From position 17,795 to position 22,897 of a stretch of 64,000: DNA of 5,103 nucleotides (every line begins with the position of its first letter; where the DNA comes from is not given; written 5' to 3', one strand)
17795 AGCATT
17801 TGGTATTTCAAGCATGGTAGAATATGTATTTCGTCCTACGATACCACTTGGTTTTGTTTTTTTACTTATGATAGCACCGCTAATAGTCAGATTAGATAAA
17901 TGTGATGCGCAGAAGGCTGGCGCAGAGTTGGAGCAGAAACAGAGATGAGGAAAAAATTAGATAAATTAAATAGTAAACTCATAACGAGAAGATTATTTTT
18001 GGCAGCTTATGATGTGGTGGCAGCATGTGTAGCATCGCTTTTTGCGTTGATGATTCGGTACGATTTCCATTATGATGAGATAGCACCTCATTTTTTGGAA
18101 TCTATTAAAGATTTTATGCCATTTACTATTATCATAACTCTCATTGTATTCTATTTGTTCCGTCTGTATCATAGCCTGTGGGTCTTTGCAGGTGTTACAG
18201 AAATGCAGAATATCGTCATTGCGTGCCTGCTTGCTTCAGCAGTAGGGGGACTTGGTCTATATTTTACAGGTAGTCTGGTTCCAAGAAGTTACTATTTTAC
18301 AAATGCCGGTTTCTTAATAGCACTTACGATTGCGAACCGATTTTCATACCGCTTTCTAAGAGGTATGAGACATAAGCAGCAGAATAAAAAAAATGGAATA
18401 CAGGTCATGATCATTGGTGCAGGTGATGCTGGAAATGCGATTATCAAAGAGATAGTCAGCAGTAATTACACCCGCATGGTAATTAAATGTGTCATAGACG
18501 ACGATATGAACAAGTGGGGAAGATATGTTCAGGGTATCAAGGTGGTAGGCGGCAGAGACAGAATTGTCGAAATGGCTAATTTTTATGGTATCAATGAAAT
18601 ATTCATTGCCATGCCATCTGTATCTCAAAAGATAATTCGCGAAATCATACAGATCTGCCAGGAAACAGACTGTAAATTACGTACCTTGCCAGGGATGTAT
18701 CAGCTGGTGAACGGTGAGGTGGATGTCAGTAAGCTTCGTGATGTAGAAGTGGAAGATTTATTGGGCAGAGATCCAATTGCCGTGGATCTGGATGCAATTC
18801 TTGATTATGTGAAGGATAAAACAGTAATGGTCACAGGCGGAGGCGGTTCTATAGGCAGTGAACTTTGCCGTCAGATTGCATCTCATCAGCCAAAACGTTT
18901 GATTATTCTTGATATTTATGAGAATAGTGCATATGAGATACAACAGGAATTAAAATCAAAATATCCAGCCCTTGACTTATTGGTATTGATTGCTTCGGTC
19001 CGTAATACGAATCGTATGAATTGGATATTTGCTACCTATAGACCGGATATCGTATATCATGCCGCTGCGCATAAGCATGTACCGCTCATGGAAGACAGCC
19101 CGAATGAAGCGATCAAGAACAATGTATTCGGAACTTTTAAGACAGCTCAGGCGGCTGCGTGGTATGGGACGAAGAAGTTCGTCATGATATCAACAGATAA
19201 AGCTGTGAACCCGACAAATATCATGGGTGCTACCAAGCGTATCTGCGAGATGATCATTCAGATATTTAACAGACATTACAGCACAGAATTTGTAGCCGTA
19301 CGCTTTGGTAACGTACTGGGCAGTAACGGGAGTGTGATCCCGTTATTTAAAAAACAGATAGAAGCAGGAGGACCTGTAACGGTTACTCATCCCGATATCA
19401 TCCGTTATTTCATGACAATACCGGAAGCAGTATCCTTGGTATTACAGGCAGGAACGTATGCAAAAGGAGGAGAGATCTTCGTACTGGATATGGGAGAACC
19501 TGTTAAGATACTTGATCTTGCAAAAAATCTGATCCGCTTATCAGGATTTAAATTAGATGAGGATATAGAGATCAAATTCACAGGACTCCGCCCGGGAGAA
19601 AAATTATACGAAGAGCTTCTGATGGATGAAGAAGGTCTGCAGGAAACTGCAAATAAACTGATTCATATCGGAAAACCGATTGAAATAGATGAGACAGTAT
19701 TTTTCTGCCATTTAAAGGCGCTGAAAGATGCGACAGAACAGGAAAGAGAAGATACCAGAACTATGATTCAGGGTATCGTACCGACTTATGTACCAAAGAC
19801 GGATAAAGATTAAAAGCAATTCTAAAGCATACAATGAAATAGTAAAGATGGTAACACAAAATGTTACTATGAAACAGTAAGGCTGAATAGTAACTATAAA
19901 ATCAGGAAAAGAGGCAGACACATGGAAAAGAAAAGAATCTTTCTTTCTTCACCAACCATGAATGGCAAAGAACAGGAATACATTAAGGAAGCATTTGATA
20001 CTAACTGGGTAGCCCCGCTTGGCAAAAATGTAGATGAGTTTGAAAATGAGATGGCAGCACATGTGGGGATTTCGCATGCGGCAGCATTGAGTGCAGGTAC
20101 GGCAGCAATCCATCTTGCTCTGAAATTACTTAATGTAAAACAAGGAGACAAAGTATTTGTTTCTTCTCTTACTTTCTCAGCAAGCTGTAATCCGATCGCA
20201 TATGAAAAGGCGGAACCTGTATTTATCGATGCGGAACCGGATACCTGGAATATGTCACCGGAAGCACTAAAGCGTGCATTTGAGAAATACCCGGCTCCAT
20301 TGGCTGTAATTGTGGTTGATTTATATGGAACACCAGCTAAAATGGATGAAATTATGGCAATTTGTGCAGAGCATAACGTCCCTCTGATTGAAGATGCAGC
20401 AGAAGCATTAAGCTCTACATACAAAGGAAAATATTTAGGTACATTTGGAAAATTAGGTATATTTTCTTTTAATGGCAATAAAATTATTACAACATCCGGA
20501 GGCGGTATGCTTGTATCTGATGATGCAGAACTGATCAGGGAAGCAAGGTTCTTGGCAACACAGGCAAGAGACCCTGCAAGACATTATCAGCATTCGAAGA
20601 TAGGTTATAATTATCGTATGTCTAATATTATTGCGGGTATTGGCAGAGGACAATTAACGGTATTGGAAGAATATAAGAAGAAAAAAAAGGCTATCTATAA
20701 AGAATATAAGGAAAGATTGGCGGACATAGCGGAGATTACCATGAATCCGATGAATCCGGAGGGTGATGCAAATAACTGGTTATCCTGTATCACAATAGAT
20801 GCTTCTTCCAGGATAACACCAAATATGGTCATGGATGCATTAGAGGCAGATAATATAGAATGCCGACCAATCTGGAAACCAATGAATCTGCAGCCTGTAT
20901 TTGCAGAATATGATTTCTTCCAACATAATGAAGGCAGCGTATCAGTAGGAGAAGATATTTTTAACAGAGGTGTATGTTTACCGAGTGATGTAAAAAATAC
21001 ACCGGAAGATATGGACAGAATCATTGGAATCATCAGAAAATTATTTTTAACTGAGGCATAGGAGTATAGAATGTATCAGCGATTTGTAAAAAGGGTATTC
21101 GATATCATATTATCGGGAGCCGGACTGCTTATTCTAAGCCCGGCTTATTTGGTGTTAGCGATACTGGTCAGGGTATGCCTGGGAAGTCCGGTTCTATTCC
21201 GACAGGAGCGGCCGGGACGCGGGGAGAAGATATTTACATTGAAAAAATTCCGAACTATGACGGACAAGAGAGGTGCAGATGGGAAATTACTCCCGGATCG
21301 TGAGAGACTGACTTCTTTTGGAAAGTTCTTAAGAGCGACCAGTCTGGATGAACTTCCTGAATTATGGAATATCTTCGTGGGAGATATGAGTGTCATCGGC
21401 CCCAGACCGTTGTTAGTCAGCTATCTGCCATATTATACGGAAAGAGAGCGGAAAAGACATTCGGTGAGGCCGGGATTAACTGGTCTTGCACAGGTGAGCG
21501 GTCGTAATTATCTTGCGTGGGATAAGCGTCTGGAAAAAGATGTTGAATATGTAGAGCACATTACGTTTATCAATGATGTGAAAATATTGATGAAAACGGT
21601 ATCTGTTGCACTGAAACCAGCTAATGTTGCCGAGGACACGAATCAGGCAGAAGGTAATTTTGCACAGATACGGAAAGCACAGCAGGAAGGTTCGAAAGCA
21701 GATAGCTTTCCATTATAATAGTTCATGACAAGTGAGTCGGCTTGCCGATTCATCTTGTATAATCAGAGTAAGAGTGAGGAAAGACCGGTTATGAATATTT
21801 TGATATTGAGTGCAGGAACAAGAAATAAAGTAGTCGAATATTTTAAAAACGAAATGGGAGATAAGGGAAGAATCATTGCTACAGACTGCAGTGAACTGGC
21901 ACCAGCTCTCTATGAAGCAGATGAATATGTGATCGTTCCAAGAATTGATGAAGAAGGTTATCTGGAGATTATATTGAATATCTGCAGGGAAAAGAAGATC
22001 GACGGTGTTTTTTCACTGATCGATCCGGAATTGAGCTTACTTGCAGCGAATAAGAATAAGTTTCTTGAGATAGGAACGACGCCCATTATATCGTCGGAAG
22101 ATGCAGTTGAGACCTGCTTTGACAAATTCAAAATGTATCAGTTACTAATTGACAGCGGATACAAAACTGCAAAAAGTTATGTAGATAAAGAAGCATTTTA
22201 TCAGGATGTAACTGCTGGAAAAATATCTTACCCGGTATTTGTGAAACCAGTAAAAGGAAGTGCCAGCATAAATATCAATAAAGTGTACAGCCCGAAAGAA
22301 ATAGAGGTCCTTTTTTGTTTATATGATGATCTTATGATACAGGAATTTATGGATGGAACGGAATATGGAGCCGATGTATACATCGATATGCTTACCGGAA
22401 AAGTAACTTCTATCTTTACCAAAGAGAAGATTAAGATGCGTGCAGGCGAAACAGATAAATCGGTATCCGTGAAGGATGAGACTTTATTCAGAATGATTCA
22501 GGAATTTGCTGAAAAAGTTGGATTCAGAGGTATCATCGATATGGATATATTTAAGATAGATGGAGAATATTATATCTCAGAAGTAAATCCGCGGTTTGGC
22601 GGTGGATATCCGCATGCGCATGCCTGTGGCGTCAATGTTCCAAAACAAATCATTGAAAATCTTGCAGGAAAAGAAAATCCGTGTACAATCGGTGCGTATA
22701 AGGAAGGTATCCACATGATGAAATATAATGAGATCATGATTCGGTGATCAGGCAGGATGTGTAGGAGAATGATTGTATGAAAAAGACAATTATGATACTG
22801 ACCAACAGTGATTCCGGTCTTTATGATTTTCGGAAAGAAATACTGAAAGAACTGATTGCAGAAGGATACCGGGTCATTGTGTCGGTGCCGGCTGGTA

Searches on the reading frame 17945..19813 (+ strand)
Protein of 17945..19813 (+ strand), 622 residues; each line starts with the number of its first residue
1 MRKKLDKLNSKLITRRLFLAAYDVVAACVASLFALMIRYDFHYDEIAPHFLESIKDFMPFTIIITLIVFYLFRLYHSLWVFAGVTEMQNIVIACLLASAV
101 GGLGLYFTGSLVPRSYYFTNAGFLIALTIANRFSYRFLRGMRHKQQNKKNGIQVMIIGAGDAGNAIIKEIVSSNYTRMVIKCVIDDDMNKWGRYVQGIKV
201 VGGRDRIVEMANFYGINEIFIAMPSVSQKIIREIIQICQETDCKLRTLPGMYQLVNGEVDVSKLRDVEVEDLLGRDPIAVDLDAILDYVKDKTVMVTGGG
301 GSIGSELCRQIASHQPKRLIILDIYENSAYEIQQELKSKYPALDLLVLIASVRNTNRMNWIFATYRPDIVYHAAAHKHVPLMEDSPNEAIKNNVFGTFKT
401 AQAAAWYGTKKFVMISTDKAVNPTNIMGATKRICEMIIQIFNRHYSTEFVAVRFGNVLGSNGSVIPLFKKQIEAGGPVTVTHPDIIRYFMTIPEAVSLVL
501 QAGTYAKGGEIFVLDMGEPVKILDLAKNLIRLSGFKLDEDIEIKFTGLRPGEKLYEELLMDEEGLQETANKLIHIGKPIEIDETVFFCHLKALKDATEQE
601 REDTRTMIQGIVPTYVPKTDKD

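Call 64: search_protein_families(library=pfam, proteins=[window:17945-19813:+], max_evalue=0.00001)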
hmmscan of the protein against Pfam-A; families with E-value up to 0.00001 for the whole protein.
window:17945-19813:+ (622 aa): 7 families
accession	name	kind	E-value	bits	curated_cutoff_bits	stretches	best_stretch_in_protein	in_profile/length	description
PF02719.21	Polysacc_synt_2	-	1e-123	412.7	20.2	1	294-574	1-289/293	Polysaccharide biosynthesis protein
PF01370.27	Epimerase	-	4e-22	79.2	20.9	1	294-511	1-236/240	NAD dependent epimerase/dehydratase family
PF13727.12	CoA_binding_3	-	3.5e-17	63.4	25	1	85-249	16-175/175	CoA-binding domain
PF16363.11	GDP_Man_Dehyd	-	6.7e-15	55.8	27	1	295-419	1-131/332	GDP-mannose 4,6 dehydratase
PF04321.23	RmlD_sub_bind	-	9.3e-12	45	27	1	293-462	2-156/287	RmlD substrate binding domain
PF01073.25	3Beta_HSD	-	7.4e-07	28.9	22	1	295-424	1-123/280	3-beta hydroxysteroid dehydrogenase/isomerase family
PF01488.26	Shikimate_DH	-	2.1e-06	28.3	24.3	0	146-180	7-41/138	Shikimate / quinate 5-dehydrogenase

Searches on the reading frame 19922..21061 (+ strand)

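Call 64: search_protein_families(library=pfam, proteins=[window:19922-21061:+], max_evalue=0.00001)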
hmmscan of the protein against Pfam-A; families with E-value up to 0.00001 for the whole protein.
window:19922-21061:+ (379 aa): 2 families
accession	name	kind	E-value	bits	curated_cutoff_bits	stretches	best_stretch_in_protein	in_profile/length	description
PF01041.23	DegT_DnrJ_EryC1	-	1.1e-97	327.9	19.8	1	13-371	3-359/360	DegT/DnrJ/EryC1/StrS aminotransferase family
PF00155.27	Aminotran_1_2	-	5e-06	26.4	19.7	1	37-159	44-186/361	Aminotransferase class I and II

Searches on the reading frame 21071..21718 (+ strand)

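Call 64: search_protein_families(library=pfam, proteins=[window:21071-21718:+], max_evalue=0.00001)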
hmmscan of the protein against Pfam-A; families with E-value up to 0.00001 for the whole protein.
window:21071-21718:+ (215 aa): 1 family
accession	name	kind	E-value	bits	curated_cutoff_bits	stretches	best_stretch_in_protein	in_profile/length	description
PF02397.22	Bac_transf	-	1e-59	201.5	27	1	7-181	1-178/179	Bacterial sugar transferase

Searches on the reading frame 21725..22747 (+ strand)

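Call 64: search_protein_families(library=pfam, proteins=[window:21725-22747:+], max_evalue=0.00001)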
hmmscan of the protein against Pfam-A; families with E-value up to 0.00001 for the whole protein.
window:21725-22747:+ (340 aa): 4 families
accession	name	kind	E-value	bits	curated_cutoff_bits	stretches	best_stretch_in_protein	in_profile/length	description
PF21360.3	PylC-like_N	-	2.5e-39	133.8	27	1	25-121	1-96/96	PylC-like, N-terminal domain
PF15632.11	ATPgrasp_Ter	-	2e-13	50.7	29.1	1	201-326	3-120/131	ATP-grasp in the biosynthetic pathway with Ter operon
PF02655.19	ATP-grasp_3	-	3.6e-13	50.3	23.2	1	131-293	1-159/160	ATP-grasp domain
PF07478.18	Dala_Dala_lig_C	-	2.5e-06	27.6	24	0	157-289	26-174/204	D-ala D-ala ligase C-terminus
